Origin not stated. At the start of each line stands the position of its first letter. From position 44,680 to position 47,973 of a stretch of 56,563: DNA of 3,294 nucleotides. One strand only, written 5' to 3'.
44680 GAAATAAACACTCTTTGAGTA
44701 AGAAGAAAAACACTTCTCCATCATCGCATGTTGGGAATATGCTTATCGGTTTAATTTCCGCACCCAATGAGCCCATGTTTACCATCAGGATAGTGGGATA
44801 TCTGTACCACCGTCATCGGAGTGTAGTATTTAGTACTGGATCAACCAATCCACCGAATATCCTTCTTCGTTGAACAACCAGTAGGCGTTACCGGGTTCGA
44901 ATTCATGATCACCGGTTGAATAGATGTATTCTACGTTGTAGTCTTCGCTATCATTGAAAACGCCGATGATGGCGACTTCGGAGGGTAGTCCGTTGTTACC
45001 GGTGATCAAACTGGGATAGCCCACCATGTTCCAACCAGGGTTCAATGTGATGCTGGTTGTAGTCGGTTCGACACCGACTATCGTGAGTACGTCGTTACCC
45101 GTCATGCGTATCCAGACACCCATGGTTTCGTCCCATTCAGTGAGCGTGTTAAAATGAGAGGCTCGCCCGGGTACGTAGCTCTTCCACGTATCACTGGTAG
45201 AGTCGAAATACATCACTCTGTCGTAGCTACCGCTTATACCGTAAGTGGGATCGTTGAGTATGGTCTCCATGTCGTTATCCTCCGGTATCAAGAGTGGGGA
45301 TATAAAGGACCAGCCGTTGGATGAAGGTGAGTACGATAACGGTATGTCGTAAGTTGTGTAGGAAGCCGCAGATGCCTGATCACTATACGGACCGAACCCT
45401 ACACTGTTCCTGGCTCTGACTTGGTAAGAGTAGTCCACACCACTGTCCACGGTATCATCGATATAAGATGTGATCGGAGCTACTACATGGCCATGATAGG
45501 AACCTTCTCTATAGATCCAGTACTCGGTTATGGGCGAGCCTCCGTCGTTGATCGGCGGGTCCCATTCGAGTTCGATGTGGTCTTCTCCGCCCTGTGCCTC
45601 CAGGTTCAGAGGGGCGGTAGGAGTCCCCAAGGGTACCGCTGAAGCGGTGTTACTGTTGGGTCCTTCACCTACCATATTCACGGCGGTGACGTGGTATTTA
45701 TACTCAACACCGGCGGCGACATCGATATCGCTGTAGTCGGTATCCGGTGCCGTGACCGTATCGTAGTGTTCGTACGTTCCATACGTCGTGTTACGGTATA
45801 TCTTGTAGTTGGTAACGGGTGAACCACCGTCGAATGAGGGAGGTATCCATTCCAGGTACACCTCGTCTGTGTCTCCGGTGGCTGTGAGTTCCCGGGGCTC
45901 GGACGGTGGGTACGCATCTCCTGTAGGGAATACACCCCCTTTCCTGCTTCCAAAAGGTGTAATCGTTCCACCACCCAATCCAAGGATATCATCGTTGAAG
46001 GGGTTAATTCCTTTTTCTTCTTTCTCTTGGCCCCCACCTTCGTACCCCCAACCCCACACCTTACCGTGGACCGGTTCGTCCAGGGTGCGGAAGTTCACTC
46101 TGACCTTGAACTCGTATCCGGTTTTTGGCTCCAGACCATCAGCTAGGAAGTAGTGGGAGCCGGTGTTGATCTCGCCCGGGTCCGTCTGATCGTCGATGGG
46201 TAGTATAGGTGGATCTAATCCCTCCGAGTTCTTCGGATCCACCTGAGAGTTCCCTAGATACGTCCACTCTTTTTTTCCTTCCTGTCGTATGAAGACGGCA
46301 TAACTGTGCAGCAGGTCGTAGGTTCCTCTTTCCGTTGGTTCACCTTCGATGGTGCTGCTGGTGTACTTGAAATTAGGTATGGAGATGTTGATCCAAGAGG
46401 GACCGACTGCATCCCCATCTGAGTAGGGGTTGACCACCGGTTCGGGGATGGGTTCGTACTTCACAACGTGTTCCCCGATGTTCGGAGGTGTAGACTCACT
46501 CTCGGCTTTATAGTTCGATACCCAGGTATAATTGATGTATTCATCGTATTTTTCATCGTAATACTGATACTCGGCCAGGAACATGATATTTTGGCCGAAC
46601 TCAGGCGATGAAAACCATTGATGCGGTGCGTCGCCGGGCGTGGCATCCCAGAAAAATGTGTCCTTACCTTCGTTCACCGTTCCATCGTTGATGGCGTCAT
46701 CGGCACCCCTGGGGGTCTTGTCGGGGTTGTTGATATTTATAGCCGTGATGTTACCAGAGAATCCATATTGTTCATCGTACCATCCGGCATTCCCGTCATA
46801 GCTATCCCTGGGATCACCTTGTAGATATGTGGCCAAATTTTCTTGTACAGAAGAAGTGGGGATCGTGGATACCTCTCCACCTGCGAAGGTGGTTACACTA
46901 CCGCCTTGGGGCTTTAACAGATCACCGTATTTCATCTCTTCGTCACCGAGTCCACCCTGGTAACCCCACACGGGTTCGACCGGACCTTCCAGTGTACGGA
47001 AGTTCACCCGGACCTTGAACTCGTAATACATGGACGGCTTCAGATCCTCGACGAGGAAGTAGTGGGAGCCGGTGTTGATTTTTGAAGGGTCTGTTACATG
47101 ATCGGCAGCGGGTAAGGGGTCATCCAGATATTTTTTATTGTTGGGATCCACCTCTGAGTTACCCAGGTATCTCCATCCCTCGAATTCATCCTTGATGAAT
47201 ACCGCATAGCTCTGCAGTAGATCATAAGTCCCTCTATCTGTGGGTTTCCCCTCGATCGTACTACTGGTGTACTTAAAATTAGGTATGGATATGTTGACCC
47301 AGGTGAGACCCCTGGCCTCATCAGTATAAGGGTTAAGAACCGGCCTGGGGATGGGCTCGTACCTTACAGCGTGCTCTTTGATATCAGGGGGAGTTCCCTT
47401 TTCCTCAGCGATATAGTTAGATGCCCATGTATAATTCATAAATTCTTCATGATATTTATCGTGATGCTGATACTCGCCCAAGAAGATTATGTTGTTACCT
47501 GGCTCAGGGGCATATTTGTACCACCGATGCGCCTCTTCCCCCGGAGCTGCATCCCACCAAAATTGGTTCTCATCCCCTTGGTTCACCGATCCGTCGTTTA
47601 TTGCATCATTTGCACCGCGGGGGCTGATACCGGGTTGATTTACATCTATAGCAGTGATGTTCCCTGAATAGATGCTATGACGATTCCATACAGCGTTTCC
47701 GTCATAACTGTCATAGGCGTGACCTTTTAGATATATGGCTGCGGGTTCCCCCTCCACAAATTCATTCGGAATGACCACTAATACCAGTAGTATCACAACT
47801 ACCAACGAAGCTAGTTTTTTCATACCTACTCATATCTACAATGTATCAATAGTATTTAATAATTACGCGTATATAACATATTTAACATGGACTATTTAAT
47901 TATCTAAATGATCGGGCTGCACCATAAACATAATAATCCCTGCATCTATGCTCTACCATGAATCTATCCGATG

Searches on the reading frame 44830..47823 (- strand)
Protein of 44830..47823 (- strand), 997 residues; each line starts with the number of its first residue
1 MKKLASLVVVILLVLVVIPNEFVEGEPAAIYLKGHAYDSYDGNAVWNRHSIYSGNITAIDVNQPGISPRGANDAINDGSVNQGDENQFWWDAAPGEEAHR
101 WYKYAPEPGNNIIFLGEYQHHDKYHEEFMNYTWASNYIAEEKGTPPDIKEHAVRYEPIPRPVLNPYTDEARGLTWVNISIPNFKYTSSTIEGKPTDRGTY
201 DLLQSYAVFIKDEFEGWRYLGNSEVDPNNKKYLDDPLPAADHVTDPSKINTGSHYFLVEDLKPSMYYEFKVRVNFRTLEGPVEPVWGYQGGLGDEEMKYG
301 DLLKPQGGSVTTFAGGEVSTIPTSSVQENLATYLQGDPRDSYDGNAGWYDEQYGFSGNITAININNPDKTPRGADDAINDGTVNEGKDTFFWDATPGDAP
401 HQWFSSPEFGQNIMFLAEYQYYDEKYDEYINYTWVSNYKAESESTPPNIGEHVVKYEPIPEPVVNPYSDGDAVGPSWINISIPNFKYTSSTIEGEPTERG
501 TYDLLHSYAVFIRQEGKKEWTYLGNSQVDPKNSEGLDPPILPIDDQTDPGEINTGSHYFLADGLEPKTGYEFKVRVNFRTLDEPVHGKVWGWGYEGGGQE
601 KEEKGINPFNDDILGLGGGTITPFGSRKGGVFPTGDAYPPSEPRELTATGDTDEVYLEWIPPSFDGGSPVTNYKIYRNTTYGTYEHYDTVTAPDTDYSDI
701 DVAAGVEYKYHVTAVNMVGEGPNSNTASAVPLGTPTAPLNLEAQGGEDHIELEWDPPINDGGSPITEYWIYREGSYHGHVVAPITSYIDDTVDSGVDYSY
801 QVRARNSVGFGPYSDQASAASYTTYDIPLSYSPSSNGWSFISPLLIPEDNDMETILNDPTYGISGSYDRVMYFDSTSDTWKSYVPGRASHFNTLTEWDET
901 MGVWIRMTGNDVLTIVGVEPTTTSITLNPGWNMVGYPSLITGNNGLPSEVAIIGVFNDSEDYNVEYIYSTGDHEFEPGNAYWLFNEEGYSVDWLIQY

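Call 38: search_protein_families(library=pfam, proteins=[window:44830-47823:-], max_evalue=0.001)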
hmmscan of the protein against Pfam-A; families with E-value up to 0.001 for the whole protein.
window:44830-47823:- (997 aa): 2 families
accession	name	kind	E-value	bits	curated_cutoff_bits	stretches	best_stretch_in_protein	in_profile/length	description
PF00041.27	fn3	-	4.5e-24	84.9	25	2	737-818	2-82/84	Fibronectin type III domain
PF16656.11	Pur_ac_phosph_N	-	7.9e-05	23.6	30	0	554-576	58-80/93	Purple acid Phosphatase, N-terminal domain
